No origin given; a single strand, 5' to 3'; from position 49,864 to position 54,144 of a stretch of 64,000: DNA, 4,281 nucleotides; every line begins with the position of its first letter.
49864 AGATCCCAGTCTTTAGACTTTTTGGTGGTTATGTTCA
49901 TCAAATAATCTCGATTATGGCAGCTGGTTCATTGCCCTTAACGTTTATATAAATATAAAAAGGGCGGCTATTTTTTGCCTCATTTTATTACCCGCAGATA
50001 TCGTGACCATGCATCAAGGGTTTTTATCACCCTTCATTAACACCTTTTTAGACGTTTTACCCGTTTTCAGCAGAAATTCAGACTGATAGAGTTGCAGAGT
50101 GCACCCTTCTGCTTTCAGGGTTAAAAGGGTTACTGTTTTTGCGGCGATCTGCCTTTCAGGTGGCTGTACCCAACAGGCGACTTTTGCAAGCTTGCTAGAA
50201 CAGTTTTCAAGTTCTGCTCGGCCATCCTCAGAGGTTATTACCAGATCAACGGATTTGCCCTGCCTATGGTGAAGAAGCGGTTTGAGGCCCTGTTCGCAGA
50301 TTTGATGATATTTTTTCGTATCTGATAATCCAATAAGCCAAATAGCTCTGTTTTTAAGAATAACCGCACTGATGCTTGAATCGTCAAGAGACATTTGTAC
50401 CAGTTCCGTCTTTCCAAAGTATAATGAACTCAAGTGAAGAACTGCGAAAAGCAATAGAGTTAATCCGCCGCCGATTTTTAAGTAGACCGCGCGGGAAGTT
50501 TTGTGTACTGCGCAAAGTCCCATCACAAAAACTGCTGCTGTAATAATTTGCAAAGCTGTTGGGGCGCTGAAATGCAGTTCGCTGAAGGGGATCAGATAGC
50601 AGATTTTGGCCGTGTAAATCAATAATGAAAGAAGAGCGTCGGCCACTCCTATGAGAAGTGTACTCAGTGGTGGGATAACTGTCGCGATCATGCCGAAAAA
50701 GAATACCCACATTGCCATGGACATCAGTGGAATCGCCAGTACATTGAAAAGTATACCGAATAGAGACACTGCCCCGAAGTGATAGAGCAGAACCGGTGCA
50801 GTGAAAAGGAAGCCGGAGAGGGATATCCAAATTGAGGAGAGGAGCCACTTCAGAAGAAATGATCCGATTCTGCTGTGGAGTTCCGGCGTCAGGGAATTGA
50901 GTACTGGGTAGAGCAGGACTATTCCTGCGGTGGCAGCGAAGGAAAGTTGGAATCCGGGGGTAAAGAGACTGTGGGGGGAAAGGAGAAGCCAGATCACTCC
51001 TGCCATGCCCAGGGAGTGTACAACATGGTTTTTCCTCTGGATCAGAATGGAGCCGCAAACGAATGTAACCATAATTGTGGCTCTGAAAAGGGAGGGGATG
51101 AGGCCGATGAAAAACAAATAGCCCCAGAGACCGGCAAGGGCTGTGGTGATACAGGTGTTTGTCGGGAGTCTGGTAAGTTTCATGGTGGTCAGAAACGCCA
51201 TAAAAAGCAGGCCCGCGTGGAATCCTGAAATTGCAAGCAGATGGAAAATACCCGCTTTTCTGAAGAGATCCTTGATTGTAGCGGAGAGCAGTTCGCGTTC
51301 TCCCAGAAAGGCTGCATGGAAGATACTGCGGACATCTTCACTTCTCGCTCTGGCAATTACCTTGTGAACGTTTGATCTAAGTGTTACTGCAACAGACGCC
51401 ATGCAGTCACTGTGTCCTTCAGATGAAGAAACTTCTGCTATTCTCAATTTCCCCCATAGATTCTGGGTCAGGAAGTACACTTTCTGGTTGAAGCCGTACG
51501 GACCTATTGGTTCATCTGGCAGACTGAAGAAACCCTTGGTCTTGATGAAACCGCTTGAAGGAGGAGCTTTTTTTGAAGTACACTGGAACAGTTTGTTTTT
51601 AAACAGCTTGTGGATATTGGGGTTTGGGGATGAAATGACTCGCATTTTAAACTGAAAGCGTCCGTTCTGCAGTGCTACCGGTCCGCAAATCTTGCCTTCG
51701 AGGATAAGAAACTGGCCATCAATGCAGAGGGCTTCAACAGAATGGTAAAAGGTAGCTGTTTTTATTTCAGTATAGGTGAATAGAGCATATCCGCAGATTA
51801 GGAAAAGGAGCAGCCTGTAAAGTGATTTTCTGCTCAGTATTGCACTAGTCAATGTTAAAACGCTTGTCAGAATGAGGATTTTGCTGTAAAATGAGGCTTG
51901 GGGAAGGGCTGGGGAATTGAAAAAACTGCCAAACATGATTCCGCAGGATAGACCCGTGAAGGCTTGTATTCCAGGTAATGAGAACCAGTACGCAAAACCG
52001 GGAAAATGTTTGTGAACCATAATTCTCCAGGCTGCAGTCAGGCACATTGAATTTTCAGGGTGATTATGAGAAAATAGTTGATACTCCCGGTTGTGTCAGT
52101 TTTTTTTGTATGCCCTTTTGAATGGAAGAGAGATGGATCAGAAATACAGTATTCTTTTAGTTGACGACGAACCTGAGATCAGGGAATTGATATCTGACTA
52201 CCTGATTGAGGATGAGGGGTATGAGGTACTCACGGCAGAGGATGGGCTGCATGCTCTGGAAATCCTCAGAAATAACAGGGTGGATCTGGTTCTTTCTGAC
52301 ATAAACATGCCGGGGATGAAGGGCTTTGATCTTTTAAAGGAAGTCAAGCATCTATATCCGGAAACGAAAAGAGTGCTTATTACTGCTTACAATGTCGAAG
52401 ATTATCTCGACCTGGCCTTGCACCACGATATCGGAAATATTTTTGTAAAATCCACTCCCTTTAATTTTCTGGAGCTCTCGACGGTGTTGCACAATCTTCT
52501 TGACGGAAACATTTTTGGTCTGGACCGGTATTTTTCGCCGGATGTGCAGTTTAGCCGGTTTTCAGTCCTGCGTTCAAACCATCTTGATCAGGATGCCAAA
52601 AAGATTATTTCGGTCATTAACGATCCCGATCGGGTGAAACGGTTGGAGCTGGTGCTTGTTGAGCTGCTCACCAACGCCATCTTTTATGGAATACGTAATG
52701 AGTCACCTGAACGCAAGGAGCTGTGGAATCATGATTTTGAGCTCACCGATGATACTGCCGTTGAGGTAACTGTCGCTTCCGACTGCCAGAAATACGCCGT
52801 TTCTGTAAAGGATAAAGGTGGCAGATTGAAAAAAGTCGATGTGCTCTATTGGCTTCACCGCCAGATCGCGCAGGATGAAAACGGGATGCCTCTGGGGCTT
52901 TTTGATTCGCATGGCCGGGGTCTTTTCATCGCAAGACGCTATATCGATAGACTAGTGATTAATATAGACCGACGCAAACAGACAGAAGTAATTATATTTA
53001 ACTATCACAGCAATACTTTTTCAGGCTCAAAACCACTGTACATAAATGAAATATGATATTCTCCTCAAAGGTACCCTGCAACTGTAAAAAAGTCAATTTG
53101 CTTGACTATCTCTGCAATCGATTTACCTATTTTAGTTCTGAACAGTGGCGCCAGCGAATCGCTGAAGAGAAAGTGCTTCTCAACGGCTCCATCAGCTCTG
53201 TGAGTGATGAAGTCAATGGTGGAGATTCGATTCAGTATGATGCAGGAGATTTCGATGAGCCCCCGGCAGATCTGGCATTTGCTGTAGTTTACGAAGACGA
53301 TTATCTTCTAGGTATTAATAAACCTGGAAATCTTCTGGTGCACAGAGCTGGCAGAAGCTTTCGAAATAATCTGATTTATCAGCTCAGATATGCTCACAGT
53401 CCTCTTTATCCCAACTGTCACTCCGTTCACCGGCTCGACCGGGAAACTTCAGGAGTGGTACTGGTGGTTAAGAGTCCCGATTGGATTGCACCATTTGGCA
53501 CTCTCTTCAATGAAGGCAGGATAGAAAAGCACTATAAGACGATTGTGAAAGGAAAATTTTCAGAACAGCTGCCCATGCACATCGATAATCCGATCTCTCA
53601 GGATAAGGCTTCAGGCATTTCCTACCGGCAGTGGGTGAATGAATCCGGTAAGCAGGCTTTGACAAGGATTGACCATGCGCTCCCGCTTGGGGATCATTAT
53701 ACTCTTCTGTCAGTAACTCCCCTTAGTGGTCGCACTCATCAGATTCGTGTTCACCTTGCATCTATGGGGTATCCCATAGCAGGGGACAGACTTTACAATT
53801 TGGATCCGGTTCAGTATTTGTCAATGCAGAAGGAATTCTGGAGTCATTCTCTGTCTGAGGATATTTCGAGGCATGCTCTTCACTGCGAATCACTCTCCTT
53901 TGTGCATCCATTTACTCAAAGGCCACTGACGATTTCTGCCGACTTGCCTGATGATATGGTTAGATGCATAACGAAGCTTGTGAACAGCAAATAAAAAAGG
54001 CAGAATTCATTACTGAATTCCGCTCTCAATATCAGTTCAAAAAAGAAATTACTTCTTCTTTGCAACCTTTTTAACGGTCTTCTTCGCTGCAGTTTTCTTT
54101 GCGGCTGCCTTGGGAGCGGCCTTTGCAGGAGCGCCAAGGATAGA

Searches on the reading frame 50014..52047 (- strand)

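Call 68: search_protein_families(library=pfam, proteins=[window:50014-52047:-])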
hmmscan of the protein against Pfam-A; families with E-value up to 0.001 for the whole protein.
window:50014-52047:- (677 aa): 2 families
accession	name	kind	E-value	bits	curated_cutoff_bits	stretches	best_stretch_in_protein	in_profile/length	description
PF03772.21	Competence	-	1.8e-53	182.1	23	1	248-515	3-267/270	Competence protein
PF13567.11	DUF4131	-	8.3e-08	32.5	31.6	1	57-206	9-162/165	Domain of unknown function (DUF4131)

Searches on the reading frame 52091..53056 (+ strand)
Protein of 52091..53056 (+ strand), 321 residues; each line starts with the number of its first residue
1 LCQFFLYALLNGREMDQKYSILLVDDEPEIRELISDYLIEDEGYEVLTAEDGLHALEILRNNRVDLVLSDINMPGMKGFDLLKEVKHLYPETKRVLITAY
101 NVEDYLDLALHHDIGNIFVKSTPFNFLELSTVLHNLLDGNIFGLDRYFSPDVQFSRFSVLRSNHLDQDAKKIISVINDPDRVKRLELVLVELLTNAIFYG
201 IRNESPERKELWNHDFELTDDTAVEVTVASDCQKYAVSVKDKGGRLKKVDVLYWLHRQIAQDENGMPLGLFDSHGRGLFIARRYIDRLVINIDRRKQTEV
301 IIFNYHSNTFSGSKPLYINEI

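Call 68: search_protein_families(library=pfam, proteins=[window:52091-53056:+])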
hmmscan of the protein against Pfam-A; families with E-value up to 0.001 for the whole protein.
window:52091-53056:+ (321 aa): 2 families
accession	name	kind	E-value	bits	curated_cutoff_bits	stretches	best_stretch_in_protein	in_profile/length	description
PF00072.30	Response_reg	-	3.6e-24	85.5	30.2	1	21-122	1-101/111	Response regulator receiver domain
PF13581.12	HATPase_c_2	-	5.7e-07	30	27.4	1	178-300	25-123/127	Histidine kinase-like ATPase domain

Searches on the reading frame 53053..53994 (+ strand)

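Call 68: search_protein_families(library=pfam, proteins=[window:53053-53994:+])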
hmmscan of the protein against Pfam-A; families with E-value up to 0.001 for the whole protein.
window:53053-53994:+ (313 aa): 1 family
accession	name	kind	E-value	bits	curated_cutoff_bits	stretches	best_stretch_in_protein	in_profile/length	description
PF00849.27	PseudoU_synth_2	-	2.3e-24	86.8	26.8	1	85-237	2-152/152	RNA pseudouridylate synthase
